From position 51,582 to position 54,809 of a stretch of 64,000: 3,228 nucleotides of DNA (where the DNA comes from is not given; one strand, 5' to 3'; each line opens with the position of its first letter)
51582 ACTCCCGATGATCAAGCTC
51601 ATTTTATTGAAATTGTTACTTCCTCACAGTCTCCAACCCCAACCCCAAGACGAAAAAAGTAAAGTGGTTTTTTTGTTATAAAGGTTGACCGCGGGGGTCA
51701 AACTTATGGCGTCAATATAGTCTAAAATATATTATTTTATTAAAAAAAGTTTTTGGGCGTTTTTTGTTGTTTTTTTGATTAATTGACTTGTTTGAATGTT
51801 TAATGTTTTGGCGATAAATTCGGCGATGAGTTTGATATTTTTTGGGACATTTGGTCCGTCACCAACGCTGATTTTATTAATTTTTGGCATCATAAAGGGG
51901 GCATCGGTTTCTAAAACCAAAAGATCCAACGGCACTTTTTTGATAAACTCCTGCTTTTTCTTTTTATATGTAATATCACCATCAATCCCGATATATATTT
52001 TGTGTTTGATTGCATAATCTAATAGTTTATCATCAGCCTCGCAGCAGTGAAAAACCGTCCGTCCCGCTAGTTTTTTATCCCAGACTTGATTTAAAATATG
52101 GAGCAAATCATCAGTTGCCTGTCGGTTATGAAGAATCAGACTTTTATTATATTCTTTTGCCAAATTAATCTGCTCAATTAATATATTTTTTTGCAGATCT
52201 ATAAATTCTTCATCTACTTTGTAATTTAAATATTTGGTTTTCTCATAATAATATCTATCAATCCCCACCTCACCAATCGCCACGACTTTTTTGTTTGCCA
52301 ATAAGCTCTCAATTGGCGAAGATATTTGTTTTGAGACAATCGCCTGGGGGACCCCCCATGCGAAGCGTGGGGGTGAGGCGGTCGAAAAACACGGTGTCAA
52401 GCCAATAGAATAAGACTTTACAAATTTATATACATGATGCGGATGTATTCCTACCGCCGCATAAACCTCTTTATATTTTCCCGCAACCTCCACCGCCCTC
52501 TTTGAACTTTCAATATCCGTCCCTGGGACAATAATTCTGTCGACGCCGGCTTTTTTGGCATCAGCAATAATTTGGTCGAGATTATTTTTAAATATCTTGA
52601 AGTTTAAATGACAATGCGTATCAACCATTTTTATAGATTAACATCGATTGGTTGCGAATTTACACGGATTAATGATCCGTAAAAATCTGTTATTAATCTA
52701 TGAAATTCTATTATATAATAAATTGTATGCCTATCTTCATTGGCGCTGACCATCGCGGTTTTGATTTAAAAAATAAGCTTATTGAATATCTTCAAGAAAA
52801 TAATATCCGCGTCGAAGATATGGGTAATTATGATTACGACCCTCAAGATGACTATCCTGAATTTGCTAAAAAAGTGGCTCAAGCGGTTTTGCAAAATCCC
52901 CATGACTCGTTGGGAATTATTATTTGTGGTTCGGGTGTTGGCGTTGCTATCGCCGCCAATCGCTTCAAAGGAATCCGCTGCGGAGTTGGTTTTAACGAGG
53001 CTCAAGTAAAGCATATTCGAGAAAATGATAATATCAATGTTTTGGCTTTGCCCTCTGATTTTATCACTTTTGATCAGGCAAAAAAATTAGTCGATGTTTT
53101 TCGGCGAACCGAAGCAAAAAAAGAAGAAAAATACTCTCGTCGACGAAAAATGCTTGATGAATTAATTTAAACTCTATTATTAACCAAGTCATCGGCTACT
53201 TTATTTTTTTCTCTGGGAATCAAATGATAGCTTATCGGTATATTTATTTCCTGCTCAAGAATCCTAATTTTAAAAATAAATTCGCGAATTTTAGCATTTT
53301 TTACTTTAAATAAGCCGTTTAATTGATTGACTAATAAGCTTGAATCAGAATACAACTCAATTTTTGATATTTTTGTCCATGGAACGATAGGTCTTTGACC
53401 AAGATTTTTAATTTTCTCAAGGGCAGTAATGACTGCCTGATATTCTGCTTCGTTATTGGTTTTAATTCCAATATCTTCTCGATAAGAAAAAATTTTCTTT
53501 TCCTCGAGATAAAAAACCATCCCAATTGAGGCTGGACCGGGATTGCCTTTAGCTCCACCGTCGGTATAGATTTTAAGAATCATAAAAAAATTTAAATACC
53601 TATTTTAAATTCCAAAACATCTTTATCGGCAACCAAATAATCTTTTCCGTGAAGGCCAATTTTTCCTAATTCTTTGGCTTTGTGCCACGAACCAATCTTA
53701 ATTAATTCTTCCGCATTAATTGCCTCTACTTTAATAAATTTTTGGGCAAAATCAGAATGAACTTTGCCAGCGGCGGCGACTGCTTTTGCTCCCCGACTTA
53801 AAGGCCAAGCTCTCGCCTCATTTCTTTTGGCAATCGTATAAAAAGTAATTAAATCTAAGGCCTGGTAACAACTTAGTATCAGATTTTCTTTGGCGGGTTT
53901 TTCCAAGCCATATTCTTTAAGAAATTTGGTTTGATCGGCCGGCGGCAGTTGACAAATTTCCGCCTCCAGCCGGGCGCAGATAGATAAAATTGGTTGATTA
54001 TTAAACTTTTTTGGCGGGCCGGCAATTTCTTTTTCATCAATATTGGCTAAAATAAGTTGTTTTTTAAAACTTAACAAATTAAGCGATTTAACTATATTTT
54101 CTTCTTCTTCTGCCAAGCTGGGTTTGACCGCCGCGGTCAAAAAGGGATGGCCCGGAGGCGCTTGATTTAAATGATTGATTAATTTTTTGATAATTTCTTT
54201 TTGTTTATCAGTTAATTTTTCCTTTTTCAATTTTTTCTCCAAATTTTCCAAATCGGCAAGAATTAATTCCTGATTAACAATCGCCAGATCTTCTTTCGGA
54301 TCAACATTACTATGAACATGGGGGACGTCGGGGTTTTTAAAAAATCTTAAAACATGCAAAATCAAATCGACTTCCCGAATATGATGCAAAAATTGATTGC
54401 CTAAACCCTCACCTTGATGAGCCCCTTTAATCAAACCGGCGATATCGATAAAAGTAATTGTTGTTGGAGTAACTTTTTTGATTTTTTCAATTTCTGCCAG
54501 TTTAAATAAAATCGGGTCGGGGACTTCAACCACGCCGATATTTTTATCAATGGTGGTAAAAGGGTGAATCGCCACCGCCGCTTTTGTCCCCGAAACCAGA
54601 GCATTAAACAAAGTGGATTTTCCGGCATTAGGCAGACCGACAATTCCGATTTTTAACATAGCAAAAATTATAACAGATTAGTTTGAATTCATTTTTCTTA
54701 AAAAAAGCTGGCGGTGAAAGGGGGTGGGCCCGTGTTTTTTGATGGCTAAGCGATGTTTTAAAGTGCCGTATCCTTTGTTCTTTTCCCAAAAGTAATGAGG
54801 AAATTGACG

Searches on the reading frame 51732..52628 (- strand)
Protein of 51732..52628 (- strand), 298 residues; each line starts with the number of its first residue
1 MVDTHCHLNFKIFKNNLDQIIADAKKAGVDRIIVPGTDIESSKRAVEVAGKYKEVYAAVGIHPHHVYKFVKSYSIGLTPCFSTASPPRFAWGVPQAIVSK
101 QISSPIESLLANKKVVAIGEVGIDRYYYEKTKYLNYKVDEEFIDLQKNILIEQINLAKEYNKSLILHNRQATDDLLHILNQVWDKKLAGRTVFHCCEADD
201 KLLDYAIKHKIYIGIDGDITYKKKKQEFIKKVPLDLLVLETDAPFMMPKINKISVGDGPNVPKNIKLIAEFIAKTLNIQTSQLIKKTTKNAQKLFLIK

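Call 11: search_solved_structures(query=window:51732-52628:-, show_alignments=2)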
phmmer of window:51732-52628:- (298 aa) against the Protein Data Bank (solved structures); distinct sequences matched with E-value up to 0.001: 14.
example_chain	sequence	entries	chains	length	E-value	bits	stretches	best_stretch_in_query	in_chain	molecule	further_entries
2gzx_A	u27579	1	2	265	4e-34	121.1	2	105-296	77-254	putative TatD related DNase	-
6l25_A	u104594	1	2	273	4.6e-34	120.9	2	106-296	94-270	Deoxyribonuclease YcfH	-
1j6o_A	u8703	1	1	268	1.9e-29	105.8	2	105-296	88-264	TatD-related deoxyribonuclease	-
1zzm_A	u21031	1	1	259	6.2e-24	87.7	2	2-68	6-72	putative deoxyribonuclease yjjV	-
4pe8_A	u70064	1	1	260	5e-22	81.4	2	106-295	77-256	Tat-linked quality control protein TatD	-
4p5u_A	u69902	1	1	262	5.1e-22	81.4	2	106-295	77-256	Tat-linked quality control protein TatD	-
1xwy_A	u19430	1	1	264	5.4e-22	81.3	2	106-295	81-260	Deoxyribonuclease tatD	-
1yix_A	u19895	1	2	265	3.4e-21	78.7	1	107-297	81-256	deoxyribonuclease ycfH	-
2y1h_A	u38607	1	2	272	7e-21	77.7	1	113-295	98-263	PUTATIVE DEOXYRIBONUCLEASE TATDN3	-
3rcm_A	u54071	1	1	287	4e-13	52.2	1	139-274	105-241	TatD family hydrolase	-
8efg_A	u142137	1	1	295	1.2e-09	40.8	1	113-247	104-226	Deoxyribonuclease TATDN1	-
2xio_A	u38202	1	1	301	3.3e-09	39.4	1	113-247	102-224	PUTATIVE DEOXYRIBONUCLEASE TATDN1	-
3e2v_A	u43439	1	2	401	3.5e-07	32.7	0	24-181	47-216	3'-5'-exonuclease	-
3ipw_A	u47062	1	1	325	4e-07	32.5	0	113-253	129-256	Hydrolase TatD family protein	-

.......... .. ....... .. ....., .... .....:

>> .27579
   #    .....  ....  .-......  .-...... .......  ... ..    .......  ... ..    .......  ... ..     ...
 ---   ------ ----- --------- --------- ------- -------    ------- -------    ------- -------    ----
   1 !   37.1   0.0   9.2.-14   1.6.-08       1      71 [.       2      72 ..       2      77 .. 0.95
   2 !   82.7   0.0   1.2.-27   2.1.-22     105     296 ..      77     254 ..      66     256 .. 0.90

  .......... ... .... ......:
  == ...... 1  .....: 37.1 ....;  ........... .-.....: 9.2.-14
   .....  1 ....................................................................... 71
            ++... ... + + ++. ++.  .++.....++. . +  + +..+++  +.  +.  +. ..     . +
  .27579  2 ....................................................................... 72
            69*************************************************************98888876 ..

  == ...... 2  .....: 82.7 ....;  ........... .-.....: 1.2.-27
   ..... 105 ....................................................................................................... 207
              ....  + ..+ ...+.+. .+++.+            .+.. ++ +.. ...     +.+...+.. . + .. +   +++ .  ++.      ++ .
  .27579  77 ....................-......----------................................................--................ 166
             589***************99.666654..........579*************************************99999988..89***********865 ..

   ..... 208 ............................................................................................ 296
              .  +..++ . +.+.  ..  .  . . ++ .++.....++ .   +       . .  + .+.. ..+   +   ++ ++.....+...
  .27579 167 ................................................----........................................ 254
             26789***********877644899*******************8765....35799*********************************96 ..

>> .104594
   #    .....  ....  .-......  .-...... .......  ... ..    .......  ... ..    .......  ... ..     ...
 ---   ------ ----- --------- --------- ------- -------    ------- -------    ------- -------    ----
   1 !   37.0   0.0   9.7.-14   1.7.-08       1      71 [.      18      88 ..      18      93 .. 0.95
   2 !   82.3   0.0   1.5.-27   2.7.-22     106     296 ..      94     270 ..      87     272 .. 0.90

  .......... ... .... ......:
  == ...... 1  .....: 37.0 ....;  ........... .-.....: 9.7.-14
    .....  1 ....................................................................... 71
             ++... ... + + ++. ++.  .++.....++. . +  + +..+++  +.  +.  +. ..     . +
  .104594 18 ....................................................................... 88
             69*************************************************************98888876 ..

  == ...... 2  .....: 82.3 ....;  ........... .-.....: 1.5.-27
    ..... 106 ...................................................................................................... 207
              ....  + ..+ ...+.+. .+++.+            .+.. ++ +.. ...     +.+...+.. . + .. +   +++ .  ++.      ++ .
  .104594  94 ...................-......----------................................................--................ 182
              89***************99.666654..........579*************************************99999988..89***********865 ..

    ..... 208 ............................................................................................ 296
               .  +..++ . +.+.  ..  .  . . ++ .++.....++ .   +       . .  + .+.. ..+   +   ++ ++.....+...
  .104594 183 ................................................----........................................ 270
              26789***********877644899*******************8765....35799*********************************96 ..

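Call 44: find_encoding_contigs(protein=window:51732-52628:-, flank=10000, max_places=5)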
Protein window:51732-52628:- (298 aa): no gene with exactly this product is on record in the collection.

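Call 52: find_homologous_proteins(query=window:51732-52628:-, max_evalue=1e-20)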
Query window:51732-52628:- (298 aa): 6276 proteins with E <= 1e-20 among 8000 candidates; the best 120 are listed.
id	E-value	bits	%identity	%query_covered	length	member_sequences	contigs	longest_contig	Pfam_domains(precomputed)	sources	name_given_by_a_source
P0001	1.4e-194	663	100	100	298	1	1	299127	PF01026.28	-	-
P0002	7.4e-143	493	71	100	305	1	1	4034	PF01026.28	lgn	-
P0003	8.3e-124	430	64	100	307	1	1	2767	PF01026.28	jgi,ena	-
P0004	4.9e-103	362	55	100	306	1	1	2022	PF01026.28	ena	-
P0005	9.1e-102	358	57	99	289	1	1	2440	PF01026.28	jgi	-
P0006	6.2e-101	355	56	99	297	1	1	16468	PF01026.28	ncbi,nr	ncbi:TatD family hydrolase [Candidatus Roizmanbacteria bacterium]|nr:TatD family hydrolase [Candidat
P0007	2.8e-100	353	56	99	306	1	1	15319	PF01026.28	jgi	jgi:TatD DNase family protein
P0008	1.0e-99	351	55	98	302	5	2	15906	PF01026.28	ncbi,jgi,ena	-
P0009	1.1e-99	351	54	100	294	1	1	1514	PF01026.28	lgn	-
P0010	1.6e-99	351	56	99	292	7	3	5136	PF01026.28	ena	-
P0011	4.7e-99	349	55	100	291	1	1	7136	PF01026.28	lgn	-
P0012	1.9e-98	347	54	99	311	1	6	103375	PF01026.28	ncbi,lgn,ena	ncbi:MAG: TatD family hydrolase [Patescibacteria group bacterium]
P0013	2.0e-98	347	55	99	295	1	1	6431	PF01026.28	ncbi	-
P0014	3.1e-98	346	54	98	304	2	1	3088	PF01026.28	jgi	-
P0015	3.6e-98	346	53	100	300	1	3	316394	PF01026.28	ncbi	-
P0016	4.8e-98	346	52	99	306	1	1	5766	PF01026.28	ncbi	-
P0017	5.1e-98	346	55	100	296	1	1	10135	PF01026.28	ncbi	-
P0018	8.2e-98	345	55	100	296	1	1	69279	PF01026.28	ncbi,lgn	-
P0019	2.2e-97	344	54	99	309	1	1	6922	PF01026.28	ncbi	-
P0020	2.6e-97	343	55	100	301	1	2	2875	PF01026.28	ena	-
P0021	4.9e-97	342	55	99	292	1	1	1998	PF01026.28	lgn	-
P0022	1.1e-96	341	54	99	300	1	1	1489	PF01026.28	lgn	-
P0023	1.4e-96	341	53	99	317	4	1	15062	PF01026.28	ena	-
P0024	1.5e-96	341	55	99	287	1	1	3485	PF01026.28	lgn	-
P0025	1.8e-96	341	55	99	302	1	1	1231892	PF01026.28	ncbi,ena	-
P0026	2.1e-96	340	56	100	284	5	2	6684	PF01026.28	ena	-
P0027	3.0e-96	340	55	100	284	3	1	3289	PF01026.28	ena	-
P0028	5.2e-96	339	54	99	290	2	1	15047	PF01026.28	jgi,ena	-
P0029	7.5e-96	339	58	99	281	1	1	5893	PF01026.28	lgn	-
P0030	7.6e-96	339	55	99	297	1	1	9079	PF01026.28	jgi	jgi:TatD DNase family protein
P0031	1.2e-95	338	53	99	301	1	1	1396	PF01026.28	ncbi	-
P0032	1.3e-95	338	53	99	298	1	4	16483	PF01026.28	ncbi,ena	-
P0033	1.8e-95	337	53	100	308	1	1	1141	PF01026.28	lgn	-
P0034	2.1e-95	337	53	100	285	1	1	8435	PF01026.28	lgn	-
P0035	2.1e-95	337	56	100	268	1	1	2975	PF01026.28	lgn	-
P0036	2.3e-95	337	58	99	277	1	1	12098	PF01026.28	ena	-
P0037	2.3e-95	337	55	99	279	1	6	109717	PF01026.28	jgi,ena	-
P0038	4.8e-95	336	53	100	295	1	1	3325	PF01026.28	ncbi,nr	ncbi:MAG: TatD family hydrolase [Candidatus Roizmanbacteria bacterium]|nr:TatD family hydrolase [Can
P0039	5.3e-95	336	56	99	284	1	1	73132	PF01026.28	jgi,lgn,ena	-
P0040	6.0e-95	336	54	99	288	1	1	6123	PF01026.28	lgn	-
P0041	9.0e-95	335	53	100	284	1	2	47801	PF01026.28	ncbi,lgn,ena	-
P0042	9.8e-95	335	52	99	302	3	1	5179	PF01026.28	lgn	-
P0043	1.2e-94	335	54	99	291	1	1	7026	PF01026.28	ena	-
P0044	1.3e-94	334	56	98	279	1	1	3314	PF01026.28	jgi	jgi:TatD DNase family protein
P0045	1.6e-94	334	53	99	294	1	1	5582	PF01026.28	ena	-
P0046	2.2e-94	334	56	98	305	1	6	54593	PF01026.28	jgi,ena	-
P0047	3.1e-94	333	55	100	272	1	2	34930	PF01026.28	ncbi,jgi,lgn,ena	-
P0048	4.8e-94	333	54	99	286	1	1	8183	PF01026.28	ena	-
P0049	6.4e-94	332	53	99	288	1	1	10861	PF01026.28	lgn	-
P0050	7.7e-94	332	54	100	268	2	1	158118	PF01026.28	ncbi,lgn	-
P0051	8.0e-94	332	54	98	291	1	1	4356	PF01026.28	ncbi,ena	ncbi:MAG: TatD family hydrolase [Patescibacteria group bacterium]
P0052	1.0e-93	332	55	99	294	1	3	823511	PF01026.28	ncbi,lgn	-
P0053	1.1e-93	331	54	100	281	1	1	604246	PF01026.28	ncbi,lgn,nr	ncbi:TatD family hydrolase [Candidatus Roizmanbacteria bacterium]|nr:TatD family hydrolase [Candidat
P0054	1.1e-93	331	51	99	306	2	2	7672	PF01026.28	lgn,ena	-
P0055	1.1e-93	331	53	100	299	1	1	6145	PF01026.28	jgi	-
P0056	1.2e-93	331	53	99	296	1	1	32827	PF01026.28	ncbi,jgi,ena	ncbi:MAG: TatD family hydrolase [Patescibacteria group bacterium]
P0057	1.2e-93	331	53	99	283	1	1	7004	PF01026.28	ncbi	-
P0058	1.7e-93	331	56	99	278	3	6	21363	PF01026.28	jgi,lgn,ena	jgi:TatD DNase family protein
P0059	1.8e-93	331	54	99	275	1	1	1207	PF01026.28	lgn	-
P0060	1.9e-93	331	53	99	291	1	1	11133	PF01026.28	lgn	-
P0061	2.7e-93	330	52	99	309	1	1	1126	PF01026.28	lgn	-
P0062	3.1e-93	330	53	98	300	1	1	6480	PF01026.28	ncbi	-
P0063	3.5e-93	330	54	100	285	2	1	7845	PF01026.28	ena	-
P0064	3.5e-93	330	53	100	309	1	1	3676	PF01026.28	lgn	-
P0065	3.7e-93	330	53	99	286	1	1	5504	PF01026.28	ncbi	ncbi:MAG: TatD family hydrolase [Candidatus Roizmanbacteria bacterium]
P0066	5.1e-93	329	52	99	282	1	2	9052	PF01026.28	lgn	-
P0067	5.6e-93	329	53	100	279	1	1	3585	PF01026.28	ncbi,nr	ncbi:TatD family hydrolase [Candidatus Roizmanbacteria bacterium]|nr:TatD family hydrolase [Candidat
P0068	5.8e-93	329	53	99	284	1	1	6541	PF01026.28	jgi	-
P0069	6.1e-93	329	54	100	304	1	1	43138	PF01026.28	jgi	jgi:TatD DNase family protein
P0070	6.8e-93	329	53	98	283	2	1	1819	PF01026.28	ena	-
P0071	1.0e-92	328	53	100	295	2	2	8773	PF01026.28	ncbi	-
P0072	1.4e-92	328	50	100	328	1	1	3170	PF01026.28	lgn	-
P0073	1.4e-92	328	53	99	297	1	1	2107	PF01026.28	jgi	jgi:TatD DNase family protein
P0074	2.0e-92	327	55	100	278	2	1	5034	PF01026.28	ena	-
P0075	2.0e-92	327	52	100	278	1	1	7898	PF01026.28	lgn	-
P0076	2.2e-92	327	52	99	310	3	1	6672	PF01026.28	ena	-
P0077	2.4e-92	327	54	99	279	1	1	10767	PF01026.28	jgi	jgi:TatD DNase family protein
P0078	2.5e-92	327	53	99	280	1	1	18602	PF01026.28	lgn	-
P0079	3.3e-92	327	53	99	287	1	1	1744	PF01026.28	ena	-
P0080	3.7e-92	326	51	99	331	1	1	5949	PF01026.28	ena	-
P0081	3.8e-92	326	52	100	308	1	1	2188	PF01026.28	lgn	-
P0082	4.7e-92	326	52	100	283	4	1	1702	PF01026.28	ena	-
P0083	5.2e-92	326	51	99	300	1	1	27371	PF01026.28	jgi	-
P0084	6.3e-92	326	52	99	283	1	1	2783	PF01026.28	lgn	-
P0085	7.6e-92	325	50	100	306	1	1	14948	PF01026.28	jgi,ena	-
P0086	8.1e-92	325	52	99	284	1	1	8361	PF01026.28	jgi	jgi:TatD DNase family protein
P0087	8.8e-92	325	53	99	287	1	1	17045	PF01026.28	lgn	-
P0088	1.2e-91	325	52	99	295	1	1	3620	PF01026.28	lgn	-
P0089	1.3e-91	325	54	100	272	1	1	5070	PF01026.28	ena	-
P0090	1.3e-91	325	52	99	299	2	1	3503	PF01026.28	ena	-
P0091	1.5e-91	324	52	99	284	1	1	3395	PF01026.28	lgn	-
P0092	1.5e-91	324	52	99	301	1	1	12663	PF01026.28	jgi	-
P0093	1.8e-91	324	53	99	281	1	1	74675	PF01026.28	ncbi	-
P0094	1.9e-91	324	51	99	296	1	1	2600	PF01026.28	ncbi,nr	ncbi:MAG: TatD family hydrolase, partial [Candidatus Roizmanbacteria bacterium]|nr:TatD family hydro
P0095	2.3e-91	324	51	100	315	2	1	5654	PF01026.28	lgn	-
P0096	2.3e-91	324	53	100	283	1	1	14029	PF01026.28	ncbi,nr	ncbi:TatD family hydrolase [Candidatus Roizmanbacteria bacterium]|nr:TatD family hydrolase [Candidat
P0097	3.2e-91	323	51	99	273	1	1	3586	PF01026.28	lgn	-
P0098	3.4e-91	323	52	99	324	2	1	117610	PF01026.28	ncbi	-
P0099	4.1e-91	323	53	100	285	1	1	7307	PF01026.28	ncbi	-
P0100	4.5e-91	323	54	99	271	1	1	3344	PF01026.28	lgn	-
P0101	4.6e-91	323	52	99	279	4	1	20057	PF01026.28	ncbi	-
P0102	4.6e-91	323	51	100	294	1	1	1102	PF01026.28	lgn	-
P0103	4.8e-91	323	55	99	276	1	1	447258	PF01026.28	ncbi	-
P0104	5.0e-91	323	52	100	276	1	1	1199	PF01026.28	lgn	-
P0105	5.1e-91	323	55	100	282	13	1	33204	PF01026.28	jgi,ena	-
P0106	5.1e-91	323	51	99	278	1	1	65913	PF01026.28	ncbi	-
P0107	5.4e-91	323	53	99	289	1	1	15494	PF01026.28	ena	-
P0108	6.1e-91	322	54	100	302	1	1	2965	PF01026.28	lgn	-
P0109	7.0e-91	322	52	99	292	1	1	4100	PF01026.28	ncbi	-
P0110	7.3e-91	322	53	99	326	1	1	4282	PF01026.28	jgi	jgi:TatD DNase family protein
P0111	7.6e-91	322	53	99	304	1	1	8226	PF01026.28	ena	-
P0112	8.1e-91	322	53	99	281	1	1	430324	PF01026.28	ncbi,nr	ncbi:MAG: hydrolase TatD [Patescibacteria group bacterium]|nr:MAG: hydrolase TatD [Patescibacteria g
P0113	9.5e-91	322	52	99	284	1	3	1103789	PF01026.28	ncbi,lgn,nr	ncbi:MAG: TatD family hydrolase [Candidatus Roizmanbacteria bacterium]|nr:MAG: TatD family hydrolase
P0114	9.6e-91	322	52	99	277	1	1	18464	PF01026.28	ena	-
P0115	1.0e-90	322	52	100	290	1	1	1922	PF01026.28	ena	-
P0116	1.1e-90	322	52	100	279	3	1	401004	PF01026.28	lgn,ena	-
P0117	1.2e-90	321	52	99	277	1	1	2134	PF01026.28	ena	-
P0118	1.3e-90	321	52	100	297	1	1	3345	PF01026.28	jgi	-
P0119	1.5e-90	321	51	99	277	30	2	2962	PF01026.28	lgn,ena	-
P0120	1.7e-90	321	51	100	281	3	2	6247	PF01026.28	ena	-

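Call 64: predict_structure(alignment_id=A3)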
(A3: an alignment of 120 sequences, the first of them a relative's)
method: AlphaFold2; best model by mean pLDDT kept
length: 298 residues; sequences in the alignment: 120
mean_pLDDT: 91.9   pTM: 0.90
mean pLDDT of the five models: 91.9, 90.7, 88.8, 88.8, 87.6
residues with pLDDT >= 90: 233; 70-90: 46; 50-70: 10; < 50: 9
segments of 3 or more residues with pLDDT < 50: 79-82, 86-90
pLDDT, mean of each block of 10 residues (from residue 1): 97 96 98 97 98 98 92 62 49 74 94 98 94 88 95 98 98 98 98 92 98 96 96 98 87 78 97 98 99 97
secondary structure, 60 per line:
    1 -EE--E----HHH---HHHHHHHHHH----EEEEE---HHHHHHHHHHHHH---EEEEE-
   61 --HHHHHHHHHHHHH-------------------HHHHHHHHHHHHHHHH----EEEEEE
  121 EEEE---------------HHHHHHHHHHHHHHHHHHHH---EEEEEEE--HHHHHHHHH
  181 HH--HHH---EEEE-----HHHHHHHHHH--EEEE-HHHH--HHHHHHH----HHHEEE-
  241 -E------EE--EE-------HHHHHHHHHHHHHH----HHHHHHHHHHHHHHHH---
elements in order: H17-26 E31-35 H39-51 E55-59 H63-75 H95-110 E115-124 H140-159 E163-169 H172-182 E191-194 H200-209 E212-215 H217-220 H223-229 E237-239 H262-275 H280-295

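Call 71: find_encoding_contigs(protein=P0002, flank=3000, max_places=2)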
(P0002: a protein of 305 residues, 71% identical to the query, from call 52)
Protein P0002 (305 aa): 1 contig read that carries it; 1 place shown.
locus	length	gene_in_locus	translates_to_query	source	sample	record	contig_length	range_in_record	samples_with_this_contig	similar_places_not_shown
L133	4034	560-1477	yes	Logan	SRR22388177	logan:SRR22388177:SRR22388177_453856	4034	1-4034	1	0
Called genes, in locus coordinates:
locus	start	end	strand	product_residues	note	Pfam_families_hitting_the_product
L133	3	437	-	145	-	?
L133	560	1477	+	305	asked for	PF01026:TatD_DNase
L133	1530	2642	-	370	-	PF00534:Glycos_transf_1, PF13692:Glyco_trans_1_4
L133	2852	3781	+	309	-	-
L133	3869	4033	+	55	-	?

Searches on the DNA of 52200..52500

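Call 45: search_rna_families(source=window, start=52200, end=52500, threshold=evalue, max_evalue=10, show_alignments=3)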
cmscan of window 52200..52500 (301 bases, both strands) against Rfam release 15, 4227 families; matches with E-value up to 10: 0.
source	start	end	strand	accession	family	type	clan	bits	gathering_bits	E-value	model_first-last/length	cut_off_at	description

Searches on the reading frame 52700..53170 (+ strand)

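Call 80: search_protein_families(library=pfam, proteins=[window:52700-53170:+], max_evalue=0.00001)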
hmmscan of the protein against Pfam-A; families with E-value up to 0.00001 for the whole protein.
window:52700-53170:+ (156 aa): 1 family
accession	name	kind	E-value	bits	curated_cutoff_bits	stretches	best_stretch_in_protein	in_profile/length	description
PF02502.23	LacAB_rpiB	-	4.6e-42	143.7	24.7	1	12-150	1-136/138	Ribose/Galactose Isomerase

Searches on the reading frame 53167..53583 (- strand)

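Call 80: search_protein_families(library=pfam, proteins=[window:53167-53583:-], max_evalue=0.00001)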
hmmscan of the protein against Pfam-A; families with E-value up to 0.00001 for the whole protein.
window:53167-53583:- (138 aa): 2 families
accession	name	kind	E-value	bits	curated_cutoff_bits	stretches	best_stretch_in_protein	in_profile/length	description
PF13456.12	RVT_3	-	3.6e-15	56.4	21.6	1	7-135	2-121/123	Reverse transcriptase-like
PF00075.30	RNase_H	-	1.7e-13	51.4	25.8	1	4-93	5-81/141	RNase H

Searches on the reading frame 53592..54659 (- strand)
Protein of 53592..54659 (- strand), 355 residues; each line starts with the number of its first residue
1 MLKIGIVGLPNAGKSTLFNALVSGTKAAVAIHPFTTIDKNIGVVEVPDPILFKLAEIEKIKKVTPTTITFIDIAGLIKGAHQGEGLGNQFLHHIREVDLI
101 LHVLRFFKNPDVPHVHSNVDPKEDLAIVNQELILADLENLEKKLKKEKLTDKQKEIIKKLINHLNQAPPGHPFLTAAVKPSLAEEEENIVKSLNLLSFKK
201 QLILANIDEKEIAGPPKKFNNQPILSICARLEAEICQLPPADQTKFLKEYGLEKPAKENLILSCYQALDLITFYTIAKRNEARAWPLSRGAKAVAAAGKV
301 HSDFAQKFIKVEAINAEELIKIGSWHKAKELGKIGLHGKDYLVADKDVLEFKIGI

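Call 81: search_protein_families(library=pfam, proteins=[window:53592-54659:-], max_evalue=0.00001)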
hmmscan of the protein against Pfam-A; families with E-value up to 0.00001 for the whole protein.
window:53592-54659:- (355 aa): 3 families
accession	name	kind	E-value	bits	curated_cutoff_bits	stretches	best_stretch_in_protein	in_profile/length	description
PF06071.19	YchF-GTPase_C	-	3e-25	88.6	27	1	270-353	1-83/84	Protein of unknown function (DUF933)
PF01926.29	MMR_HSR1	-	1e-22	80.8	21.9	1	3-110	1-86/113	50S ribosome-binding GTPase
PF02421.24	FeoB_N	-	2.5e-06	27.5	27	1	3-46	2-44/156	Ferrous iron transport protein B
